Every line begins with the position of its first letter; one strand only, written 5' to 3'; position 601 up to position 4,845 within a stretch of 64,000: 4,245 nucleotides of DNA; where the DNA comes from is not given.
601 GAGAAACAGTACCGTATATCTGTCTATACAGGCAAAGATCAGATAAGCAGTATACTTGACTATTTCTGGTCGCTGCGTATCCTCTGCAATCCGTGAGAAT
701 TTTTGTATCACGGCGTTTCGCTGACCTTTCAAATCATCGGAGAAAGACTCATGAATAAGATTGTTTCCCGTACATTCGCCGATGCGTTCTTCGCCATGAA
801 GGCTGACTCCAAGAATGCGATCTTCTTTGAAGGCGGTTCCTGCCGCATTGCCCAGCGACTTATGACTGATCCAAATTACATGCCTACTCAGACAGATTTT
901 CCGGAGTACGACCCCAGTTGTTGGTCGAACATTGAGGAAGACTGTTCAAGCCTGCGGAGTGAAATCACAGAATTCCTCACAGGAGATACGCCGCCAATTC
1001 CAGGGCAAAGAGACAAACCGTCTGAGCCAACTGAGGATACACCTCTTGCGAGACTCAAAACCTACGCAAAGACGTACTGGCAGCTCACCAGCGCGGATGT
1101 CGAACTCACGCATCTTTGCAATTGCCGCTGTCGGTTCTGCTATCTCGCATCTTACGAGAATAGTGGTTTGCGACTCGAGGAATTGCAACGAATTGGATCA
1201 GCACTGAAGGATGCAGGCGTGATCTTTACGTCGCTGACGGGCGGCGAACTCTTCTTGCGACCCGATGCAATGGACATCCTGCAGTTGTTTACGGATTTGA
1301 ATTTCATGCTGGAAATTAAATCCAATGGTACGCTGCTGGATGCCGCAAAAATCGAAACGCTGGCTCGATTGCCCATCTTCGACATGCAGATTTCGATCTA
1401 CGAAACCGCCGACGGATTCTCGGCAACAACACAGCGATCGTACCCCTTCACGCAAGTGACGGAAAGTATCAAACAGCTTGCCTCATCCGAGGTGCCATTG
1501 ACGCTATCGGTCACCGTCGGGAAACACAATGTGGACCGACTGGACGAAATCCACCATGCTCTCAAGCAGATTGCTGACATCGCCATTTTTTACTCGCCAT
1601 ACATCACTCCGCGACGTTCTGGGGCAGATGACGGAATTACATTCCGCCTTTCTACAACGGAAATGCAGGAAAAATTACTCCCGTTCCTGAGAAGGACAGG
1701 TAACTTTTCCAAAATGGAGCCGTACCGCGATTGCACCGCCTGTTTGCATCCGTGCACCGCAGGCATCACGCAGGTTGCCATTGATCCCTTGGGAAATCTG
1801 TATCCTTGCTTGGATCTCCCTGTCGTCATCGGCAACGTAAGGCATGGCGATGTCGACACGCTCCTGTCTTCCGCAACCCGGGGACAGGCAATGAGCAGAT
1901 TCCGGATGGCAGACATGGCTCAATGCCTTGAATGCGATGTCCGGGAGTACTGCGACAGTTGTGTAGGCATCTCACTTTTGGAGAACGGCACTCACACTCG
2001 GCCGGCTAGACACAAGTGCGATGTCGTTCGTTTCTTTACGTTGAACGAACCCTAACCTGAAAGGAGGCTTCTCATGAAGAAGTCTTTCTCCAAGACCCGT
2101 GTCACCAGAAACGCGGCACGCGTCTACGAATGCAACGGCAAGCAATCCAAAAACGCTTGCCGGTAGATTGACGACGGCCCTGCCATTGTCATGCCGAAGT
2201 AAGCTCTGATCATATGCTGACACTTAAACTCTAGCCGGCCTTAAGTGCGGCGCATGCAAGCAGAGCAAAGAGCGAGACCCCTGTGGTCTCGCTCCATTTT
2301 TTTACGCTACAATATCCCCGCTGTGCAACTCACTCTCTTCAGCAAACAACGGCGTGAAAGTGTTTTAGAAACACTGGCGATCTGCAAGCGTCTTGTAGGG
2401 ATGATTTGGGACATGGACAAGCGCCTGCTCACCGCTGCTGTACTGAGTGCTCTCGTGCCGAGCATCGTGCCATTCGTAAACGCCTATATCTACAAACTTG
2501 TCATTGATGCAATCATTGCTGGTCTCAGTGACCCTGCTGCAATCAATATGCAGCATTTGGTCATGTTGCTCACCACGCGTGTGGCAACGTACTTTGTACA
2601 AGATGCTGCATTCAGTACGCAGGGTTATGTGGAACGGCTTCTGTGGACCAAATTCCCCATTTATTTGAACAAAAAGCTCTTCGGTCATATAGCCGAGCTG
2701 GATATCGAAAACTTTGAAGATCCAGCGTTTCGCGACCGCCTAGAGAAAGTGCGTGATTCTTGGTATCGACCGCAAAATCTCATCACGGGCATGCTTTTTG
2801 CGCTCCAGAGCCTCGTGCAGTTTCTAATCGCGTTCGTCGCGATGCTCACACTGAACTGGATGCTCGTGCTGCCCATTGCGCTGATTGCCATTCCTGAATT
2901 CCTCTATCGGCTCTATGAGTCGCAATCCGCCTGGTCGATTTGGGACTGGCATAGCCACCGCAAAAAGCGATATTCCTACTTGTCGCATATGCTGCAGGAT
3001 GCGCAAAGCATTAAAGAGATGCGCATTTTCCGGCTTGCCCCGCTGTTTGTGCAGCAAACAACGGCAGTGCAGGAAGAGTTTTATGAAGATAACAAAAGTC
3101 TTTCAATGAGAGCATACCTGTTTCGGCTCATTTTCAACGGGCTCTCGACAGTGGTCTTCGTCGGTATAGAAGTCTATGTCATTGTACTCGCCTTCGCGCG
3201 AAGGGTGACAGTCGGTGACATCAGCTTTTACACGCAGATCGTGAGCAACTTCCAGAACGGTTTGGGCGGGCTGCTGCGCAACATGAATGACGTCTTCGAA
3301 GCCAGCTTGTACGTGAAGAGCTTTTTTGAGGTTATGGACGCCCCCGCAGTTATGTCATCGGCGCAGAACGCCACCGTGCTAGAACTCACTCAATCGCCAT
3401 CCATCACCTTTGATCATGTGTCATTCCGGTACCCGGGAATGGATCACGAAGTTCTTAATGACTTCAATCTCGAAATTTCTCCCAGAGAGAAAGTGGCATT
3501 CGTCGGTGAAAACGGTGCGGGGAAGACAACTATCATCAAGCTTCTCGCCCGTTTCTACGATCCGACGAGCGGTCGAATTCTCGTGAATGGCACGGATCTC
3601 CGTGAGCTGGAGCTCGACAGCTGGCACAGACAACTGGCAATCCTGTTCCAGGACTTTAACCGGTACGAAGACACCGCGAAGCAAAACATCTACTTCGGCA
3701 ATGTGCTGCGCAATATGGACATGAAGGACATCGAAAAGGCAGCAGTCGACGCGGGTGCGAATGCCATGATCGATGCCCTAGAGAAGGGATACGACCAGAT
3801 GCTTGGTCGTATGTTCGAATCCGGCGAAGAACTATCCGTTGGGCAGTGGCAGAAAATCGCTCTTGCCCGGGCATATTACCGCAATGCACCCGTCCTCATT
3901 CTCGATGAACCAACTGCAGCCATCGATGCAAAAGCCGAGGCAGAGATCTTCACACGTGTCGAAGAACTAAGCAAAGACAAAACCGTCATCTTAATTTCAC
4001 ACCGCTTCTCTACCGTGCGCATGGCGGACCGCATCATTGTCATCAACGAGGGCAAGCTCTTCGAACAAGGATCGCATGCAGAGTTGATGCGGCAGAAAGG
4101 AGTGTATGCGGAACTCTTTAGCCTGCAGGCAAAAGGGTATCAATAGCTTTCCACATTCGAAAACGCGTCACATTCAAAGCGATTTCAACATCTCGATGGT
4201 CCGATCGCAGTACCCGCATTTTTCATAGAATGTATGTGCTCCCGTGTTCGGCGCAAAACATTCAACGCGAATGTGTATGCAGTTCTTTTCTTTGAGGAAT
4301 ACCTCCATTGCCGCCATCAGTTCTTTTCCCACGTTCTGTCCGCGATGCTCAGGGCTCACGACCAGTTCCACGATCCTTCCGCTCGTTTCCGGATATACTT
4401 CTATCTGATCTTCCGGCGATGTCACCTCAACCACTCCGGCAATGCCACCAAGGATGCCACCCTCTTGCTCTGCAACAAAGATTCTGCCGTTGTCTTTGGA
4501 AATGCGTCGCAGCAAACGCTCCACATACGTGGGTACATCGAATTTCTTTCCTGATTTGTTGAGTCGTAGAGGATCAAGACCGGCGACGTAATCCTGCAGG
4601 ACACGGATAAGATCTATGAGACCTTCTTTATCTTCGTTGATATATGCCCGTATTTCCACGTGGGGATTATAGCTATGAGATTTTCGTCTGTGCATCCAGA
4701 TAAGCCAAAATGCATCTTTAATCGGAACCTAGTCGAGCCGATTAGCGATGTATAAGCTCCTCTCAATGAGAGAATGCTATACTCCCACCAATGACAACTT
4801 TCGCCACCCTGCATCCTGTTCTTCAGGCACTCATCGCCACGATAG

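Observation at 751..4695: Candidate new RiPP locus: radical SAM/SPASM enzyme + 30-aa two-Cys peptide + ABC exporter + GNAT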

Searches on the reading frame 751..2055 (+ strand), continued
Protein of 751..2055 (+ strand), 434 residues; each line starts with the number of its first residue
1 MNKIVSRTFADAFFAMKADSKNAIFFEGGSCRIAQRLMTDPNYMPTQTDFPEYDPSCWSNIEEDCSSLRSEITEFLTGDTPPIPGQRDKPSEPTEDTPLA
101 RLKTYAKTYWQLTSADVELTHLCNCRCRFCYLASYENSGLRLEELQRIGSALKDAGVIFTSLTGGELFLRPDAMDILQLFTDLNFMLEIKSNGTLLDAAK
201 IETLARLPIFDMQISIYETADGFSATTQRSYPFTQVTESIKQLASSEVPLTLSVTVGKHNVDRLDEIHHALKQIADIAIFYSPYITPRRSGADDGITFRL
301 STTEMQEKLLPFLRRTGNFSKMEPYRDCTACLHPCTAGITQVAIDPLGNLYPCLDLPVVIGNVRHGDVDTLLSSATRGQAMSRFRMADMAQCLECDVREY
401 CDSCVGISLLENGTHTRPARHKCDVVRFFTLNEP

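Call 54: search_protein_families(library=pfam, proteins=[L035:3042-3992:+, L002:3075-5465:-, L001:56-832:+, L001:965-1336:+, L001:1346-1903:-], max_evalue=0.001)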
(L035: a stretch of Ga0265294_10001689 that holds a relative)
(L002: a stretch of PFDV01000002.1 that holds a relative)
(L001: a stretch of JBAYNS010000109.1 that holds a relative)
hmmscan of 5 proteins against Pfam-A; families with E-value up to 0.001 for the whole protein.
L035:3042-3992:+ (316 aa): 2 families
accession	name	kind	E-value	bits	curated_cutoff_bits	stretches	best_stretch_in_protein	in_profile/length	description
PF22809.1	DUF7014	-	8.8e-35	120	27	1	186-312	9-135/137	Domain of unknown function (DUF7014)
PF18863.6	AbiJ_NTD4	-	4e-15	57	34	1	5-176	1-149/152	AbiJ N-terminal domain 4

L002:3075-5465:- (796 aa): 0 families

L001:56-832:+ (258 aa): 8 families
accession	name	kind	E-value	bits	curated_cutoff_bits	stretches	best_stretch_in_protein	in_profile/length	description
PF05958.17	tRNA_U5-meth_tr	-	1.5e-19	70.6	23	1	80-257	173-356/357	tRNA (Uracil-5-)-methyltransferase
PF13847.12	Methyltransf_31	-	1.5e-10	41.4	27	1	111-201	5-82/145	Methyltransferase domain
PF13649.12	Methyltransf_25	-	1.5e-06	29.3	27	1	113-169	1-58/97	Methyltransferase domain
PF03602.21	Cons_hypoth95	-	2.4e-05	24.5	24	1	97-192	32-124/182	Conserved hypothetical protein 95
PF01555.25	N6_N4_Mtase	-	3.8e-05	24.2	26.7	1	109-147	181-219/221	DNA methylase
PF05175.20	MTS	-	6.1e-05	23.2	23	1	97-194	23-112/170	Methyltransferase small domain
PF09445.16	Methyltransf_15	-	0.00011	22.3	22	1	111-194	2-84/165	RNA cap guanine-N2 methyltransferase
PF00398.26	RrnaAD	-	0.00077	19.1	24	1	87-144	8-65/263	Ribosomal RNA adenine dimethylase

L001:965-1336:+ (123 aa): 1 family
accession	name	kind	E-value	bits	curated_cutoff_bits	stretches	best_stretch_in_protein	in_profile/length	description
PF02590.22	SPOUT_MTase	-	3.2e-38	131.6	27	1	2-120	34-154/154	Predicted SPOUT methyltransferase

L001:1346-1903:- (185 aa): 0 families

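Call 58: search_protein_representatives(alignment_id=A1)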
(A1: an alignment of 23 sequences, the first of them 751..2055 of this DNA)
Query: 23 sequences, 430 profile positions. Proteins with E-value up to 0.001 (for the whole library): 72645; up to 1e-10: 24192; up to 1e-30: 1717. The best 150 are listed.
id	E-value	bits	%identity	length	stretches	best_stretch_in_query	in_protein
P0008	7.4e-179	611.3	-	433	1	1-428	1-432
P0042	2.1e-176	603.2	-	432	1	2-428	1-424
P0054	7.2e-174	594.8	-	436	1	1-429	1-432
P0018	2.7e-172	589.7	-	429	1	1-429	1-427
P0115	1.4e-167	574.1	-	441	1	3-427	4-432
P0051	3.6e-165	566.2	-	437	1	2-426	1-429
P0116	3.2e-154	530.1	-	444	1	3-425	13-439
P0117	4.7e-151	519.7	-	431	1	1-426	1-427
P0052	6.2e-147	506.1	-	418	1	4-426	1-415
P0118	6.7e-146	502.7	-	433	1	2-427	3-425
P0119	8.6e-144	495.7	-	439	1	3-428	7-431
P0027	4.3e-134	463.8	-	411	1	3-425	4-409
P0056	1.2e-123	429.4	-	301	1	137-425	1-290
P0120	3.7e-123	427.7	-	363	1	3-327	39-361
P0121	5.3e-120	417.3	-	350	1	2-351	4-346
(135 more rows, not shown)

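Call 65: search_protein_families(library=pfam, proteins=[L012:6132-8633:+, L012:3249-4496:+, L012:1658-2923:+, L012:269-1336:+], max_evalue=0.001)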
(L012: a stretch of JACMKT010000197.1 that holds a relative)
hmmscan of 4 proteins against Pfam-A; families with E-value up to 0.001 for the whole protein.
L012:6132-8633:+ (833 aa): 10 families
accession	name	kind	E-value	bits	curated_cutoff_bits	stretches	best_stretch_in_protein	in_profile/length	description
PF13424.12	TPR_12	-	9.5e-22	77.4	30.1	4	738-806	8-75/77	Tetratricopeptide repeat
PF13374.12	TPR_10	-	3.6e-13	49.5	27.5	1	778-815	4-41/42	Tetratricopeptide repeat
PF07719.23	TPR_2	-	7.7e-10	38.6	27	0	608-638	2-32/34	Tetratricopeptide repeat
PF13181.12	TPR_8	-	3.9e-09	36.4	25.7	0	607-638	1-32/34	Tetratricopeptide repeat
PF00515.34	TPR_1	-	5.6e-08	32.7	27.8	0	611-638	5-32/34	Tetratricopeptide repeat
PF25000.1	DUF7779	-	3.6e-06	27.6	27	1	471-546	8-88/95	Domain of unknown function (DUF7779)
PF24885.1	TPR_NPHP3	-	3.5e-05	23.7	100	0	728-821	94-186/239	Nephrocystin-3 TPR domain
PF13191.12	AAA_16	-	6.4e-05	23.9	32.6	1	233-302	1-82/167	AAA ATPase domain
PF13176.12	TPR_7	-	0.00017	21.8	27.9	0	613-642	5-34/36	Tetratricopeptide repeat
PF17874.7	TPR_MalT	-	0.00021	21.1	45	1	670-826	22-171/336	MalT-like TPR region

L012:3249-4496:+ (415 aa): 0 families

L012:1658-2923:+ (421 aa): 1 family
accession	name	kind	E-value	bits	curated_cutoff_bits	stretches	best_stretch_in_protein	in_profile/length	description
PF01609.27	DDE_Tnp_1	-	3.4e-05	24.1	23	1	221-293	139-175/200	Transposase DDE domain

L012:269-1336:+ (355 aa): 2 families
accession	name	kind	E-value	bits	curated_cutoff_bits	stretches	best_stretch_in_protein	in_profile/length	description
PF01051.27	Rep3_N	-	4.9e-07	30.7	22.4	1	99-229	22-140/141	Initiator Replication protein, WH1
PF21205.3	Rep3_C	-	3.1e-06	27.8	21.1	1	243-296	1-51/59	Initiator Rep protein, WH2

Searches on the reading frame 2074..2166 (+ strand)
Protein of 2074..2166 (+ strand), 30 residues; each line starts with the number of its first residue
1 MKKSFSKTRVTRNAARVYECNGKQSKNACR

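Call 3: search_protein_families(library=pfam, proteins=[window:2074-2166:+], max_evalue=0.01)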
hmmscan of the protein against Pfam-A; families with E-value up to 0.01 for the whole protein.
window:2074-2166:+ (30 aa): 0 families

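Call 4: search_protein_families(library=ncbifam, proteins=[window:2074-2166:+], max_evalue=0.01)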
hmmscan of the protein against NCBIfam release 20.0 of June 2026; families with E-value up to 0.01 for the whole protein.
window:2074-2166:+ (30 aa): 0 families

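Call 23: search_protein_families(library=pfam, proteins=[window:2074-2163:+], max_evalue=10)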
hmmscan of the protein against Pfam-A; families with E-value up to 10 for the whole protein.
seq(30 aa): 0 families

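Call 24: search_protein_families(library=ncbifam, proteins=[window:2074-2163:+], max_evalue=10)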
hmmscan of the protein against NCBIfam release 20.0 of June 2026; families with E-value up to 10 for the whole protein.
seq(30 aa): 0 families

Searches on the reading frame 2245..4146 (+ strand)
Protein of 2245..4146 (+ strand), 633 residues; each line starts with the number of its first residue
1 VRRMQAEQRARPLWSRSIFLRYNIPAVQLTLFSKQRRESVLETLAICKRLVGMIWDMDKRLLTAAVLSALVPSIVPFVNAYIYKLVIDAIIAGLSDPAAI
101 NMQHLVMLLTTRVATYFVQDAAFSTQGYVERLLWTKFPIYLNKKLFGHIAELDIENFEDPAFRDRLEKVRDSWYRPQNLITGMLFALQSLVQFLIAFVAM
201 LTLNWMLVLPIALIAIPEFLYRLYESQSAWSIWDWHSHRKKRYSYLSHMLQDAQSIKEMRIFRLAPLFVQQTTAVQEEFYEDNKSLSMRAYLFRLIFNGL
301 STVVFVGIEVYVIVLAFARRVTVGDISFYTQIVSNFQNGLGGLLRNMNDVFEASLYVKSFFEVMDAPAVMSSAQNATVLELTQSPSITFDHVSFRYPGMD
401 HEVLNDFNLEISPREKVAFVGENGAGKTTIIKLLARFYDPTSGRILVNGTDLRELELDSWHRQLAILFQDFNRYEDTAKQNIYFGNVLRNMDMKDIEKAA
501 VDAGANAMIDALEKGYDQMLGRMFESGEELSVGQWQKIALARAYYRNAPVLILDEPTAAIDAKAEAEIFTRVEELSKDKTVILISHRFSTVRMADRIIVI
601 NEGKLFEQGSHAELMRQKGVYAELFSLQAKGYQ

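Call 3: search_protein_families(library=pfam, proteins=[window:2245-4146:+], max_evalue=0.01)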
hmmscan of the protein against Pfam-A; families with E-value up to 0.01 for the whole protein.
window:2245-4146:+ (633 aa): 9 families
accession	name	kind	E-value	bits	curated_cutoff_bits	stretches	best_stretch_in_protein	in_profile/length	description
PF00005.33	ABC_tran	-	4.5e-31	108.7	25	1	404-558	1-137/137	ABC transporter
PF13304.12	AAA_21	-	1.4e-08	35.6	27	1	530-586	238-298/304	AAA domain, putative AbiEii toxin, Type IV TA system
PF02463.25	SMC_N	-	7.9e-08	32.4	40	1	459-601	74-212/220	RecF/RecN/SMC N terminal domain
PF00664.28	ABC_membrane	-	1.4e-06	28.7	28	1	64-334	3-268/274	ABC transporter transmembrane region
PF13175.12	AAA_15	-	0.00033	20.8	32.1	1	405-441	15-50/374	AAA ATPase domain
PF13476.12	AAA_23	-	0.0048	18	27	1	408-434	14-39/201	AAA domain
PF13401.12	AAA_22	-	0.0072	17.1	27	0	418-453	9-45/130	AAA domain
PF13555.12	AAA_29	-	0.0096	16.1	27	0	407-431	15-39/61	P-loop containing region of AAA domain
PF06414.18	Zeta_toxin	-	0.0098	15.8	22.3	0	420-455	22-57/199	Zeta toxin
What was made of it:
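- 2323..4146 (+): Half-size ABC exporter (transmembrane domain + nucleotide-binding domain, ~607 aa) with no C39 peptidase domain. The start is inferred: GTG 2323 by homology, with ATG 2401 as an alternative. Pfam ABC_membrane + ABC_tran (call 3).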

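Call 4: search_protein_families(library=ncbifam, proteins=[window:2245-4146:+], max_evalue=0.01)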
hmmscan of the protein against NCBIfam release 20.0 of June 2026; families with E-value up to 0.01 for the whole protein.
window:2245-4146:+ (633 aa): 189 families (the best 25 are shown)
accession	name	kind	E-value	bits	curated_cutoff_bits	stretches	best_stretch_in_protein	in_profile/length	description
TIGR02203.1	MsbA_lipidA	equivalog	9.7e-84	281.9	602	1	48-629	3-570/572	lipid A export permease/ATP-binding protein MsbA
TIGR02204.1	MsbA_rel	hypoth_equivalog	2.7e-80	270.7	780.4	1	62-628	20-575/576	ABC transporter, permease/ATP-binding protein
TIGR01846.1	type_I_sec_HlyB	subfamily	1.2e-71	241.9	725.55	1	59-629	138-693/694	type I secretion system permease/ATPase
TIGR03375.1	type_I_sec_LssB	subfamily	2.8e-71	240.7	693.1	1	179-617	260-691/696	type I secretion system permease/ATPase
NF010178.0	PRK13657.1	equivalog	1.6e-70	238.2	733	1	301-626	250-568/588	glucan ABC transporter ATP-binding protein/ permease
NF008381.0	PRK11176.1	equivalog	8e-70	235.8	867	1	357-629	315-580/582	lipid A ABC transporter ATP-binding protein/permease MsbA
NF045513.1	HepA_fam_ABC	equivalog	1.9e-69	234.7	725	1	86-628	78-609/610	heterocyst formation ABC transporter subunit HepA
TIGR00958.1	3a01208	subfamily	4e-68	230.3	874.6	1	38-624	140-710/711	antigen peptide transporter 2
TIGR03796.1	NHLM_micro_ABC1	equivalog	2.8e-66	224.2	853.3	1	59-625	153-709/710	NHLP family bacteriocin export ABC transporter peptidase/permease/ATPase subunit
NF052233.1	CphA_assoc_ABC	equivalog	4.9e-64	217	880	1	59-630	184-745/766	cyanophycin metabolism-associated ABC transporter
TIGR02857.1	CydD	equivalog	1.2e-60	206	435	1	248-599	185-528/529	thiol reductant ABC exporter subunit CydD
NF008364.0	PRK11160.1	equivalog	9.2e-60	202.8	630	1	183-625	144-572/575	heme ABC transporter ATP-binding protein/permease CydC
TIGR01193.1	bacteriocin_ABC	subfamily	3.4e-59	201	523.85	1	42-625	139-706/708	peptide cleavage/export ABC transporter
TIGR01192.1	chvA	subfamily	1e-57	196.1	585.4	1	301-625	250-567/585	glucan export ABC transporter ATP-binding protein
TIGR03797.1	NHLM_micro_ABC2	equivalog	4e-56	190.9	709.4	1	52-628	128-685/686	NHLP bacteriocin export ABC transporter permease/ATPase subunit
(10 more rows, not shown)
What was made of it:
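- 2323..4146 (+): MsbA/HlyB-like but below all NCBIfam cut-offs (call 4).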

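Call 44: search_protein_families(library=padloc, proteins=[window:2323-4146:+], max_evalue=0.01)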
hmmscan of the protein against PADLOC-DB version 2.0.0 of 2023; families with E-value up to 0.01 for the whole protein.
window:2323-4146:+ (607 aa): 23 families
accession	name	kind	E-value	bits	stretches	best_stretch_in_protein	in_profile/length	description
PDLC04135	mad3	-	5.5e-31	106.4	2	497-592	257-360/374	mads_3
PDLC02980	AriA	-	1.2e-09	36.6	2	503-560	237-298/304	-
PDLC02914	ATPase-Toprim_I-B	-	8.2e-08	29.9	1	502-569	183-252/443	-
PDLC04140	mad8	-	3.9e-06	24.6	1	375-565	14-237/314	mads_8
PDLC04893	PDC-S06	-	7.9e-06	22.5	1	522-570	646-693/862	-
PDLC02979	AriA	-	4e-05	21.6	1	379-429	15-71/373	-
PDLC00091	GajA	-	0.00076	16.4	1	393-461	29-97/627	AAA ATPase domain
PDLC04213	HEC-02A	-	0.00082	17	1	377-415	13-50/337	-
PDLC00271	PtuA1|PtuA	-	0.00088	16.9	1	379-421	15-56/421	AAA ATPase domain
PDLC02915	ATPase-Toprim_I-B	-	0.001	16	1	384-416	18-50/623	-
PDLC00290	PtuA1|PtuA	-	0.0027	15.1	1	383-416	19-51/414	AAA ATPase domain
PDLC02913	ATPase_I-A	-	0.0031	14.7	1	379-422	66-108/508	-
PDLC00090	GajA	-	0.0032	14.2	1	385-425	21-61/659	AAA ATPase domain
PDLC04734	PDC-M62A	-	0.0035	14.4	1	389-412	61-84/597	-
PDLC00075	GajA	-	0.0037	13.8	0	374-409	10-43/536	AAA ATPase domain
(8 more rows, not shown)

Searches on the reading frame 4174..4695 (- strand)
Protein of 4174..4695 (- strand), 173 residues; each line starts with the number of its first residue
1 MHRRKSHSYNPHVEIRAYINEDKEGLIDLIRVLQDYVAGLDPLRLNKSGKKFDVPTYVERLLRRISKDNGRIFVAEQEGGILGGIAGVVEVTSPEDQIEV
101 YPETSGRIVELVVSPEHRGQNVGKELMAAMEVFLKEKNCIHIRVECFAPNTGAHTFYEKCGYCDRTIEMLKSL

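Call 3: search_protein_families(library=pfam, proteins=[window:4174-4695:-], max_evalue=0.01)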
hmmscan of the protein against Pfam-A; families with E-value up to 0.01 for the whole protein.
window:4174-4695:- (173 aa): 7 families
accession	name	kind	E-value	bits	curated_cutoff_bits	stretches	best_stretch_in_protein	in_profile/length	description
PF00583.31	Acetyltransf_1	-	1.7e-18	67.4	20.7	1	60-162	23-116/116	Acetyltransferase (GNAT) family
PF13508.13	Acetyltransf_7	-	8.6e-16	58.5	27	1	69-162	2-82/84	Acetyltransferase (GNAT) domain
PF13673.13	Acetyltransf_10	-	8.9e-11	42.3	23.6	1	59-163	20-108/128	Acetyltransferase (GNAT) domain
PF13420.13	Acetyltransf_4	-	2.6e-05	24.7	24.3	1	56-162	35-134/155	Acetyltransferase (GNAT) domain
PF08445.16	FR47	-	0.00025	21.4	22.1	1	104-165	20-80/86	FR47-like protein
PF13302.13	Acetyltransf_3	-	0.00062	20.9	25.4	1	56-162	39-137/138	Acetyltransferase (GNAT) domain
PF13527.13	Acetyltransf_9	-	0.0039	17.6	25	1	66-162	37-124/127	Acetyltransferase (GNAT) domain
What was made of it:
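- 4174..4695 (-): GNAT acetyltransferase. It is a neighbour inside the same low-GC block but not a conserved member of the system. Pfam Acetyltransf_1 (call 3).
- Checked: GNAT: 4174-4695 (-), convergent, Acetyltransf_1 (call 3).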

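Call 4: search_protein_families(library=ncbifam, proteins=[window:4174-4695:-], max_evalue=0.01)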
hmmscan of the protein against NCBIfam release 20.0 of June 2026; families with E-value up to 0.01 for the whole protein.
window:4174-4695:- (173 aa): 17 families
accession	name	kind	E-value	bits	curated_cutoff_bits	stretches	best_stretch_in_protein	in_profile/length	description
NF002959.0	PRK03624.1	equivalog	1.4e-09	37.8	124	1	106-166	73-133/147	GNAT family acetyltransferase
TIGR01575.1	rimI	equivalog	2.8e-09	37.2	86.4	1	104-167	54-117/132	ribosomal protein S18-alanine N-acetyltransferase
NF043067.1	AAC_6p_group_E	equivalog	5.1e-06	26.4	140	1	86-163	50-128/140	aminoglycoside 6'-N-acetyltransferase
NF000497.1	AAC_6p_Iak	exception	5.7e-06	26.4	325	1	53-164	29-138/153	aminoglycoside N-acetyltransferase AAC(6')-Iak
NF033075.0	AAC_6p_Steno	equivalog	1.4e-05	25.2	290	1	53-164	25-134/148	aminoglycoside 6'-N-acetyltransferase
NF007530.0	PRK10146.1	equivalog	8.6e-05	22.8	142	1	104-171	75-142/144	aminoalkylphosphonate N-acetyltransferase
NF000358.1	sat2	exception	0.0001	22.1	360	1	108-169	86-147/174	streptothricin N-acetyltransferase Sat2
NF000138.1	AAC_6p_Iz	exception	0.00019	21.7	320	1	53-164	29-138/153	aminoglycoside N-acetyltransferase AAC(6')-Iz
NF040503.1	resist_ArsN1a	equivalog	0.0002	21.1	170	1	111-163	82-134/159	arsinothricin resistance N-acetyltransferase ArsN1 family A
NF008212.0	PRK10975.1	equivalog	0.00024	21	219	1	103-161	161-219/232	dTDP-4-amino-4,6-dideoxy-D-galactose acyltransferase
NF000487.1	stat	exception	0.00033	20.2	420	1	107-163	106-162/189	streptothricin N-acetyltransferase STAT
NF007025.1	PRK09491.1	equivalog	0.00054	19.9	173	1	109-167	66-124/145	ribosomal protein S18-alanine N-acetyltransferase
NF053587.1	SpmdActasePaiA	equivalog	0.00065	19.5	250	1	59-164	48-149/172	spermidine/spermine N(1)-acetyltransferase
TIGR03448.1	mycothiol_MshD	equivalog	0.00087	18.7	163.1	1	60-131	36-97/294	mycothiol synthase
NF033130.1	AAC_6p_A48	exception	0.001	18.9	300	1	84-164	53-135/147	AacA48 family aminoglycoside 6'-N-acetyltransferase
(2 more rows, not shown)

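Call 44: search_protein_families(library=padloc, proteins=[window:4174-4695:-], max_evalue=0.01)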
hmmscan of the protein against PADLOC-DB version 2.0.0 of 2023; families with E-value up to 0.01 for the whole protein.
window:4174-4695:- (173 aa): 0 families
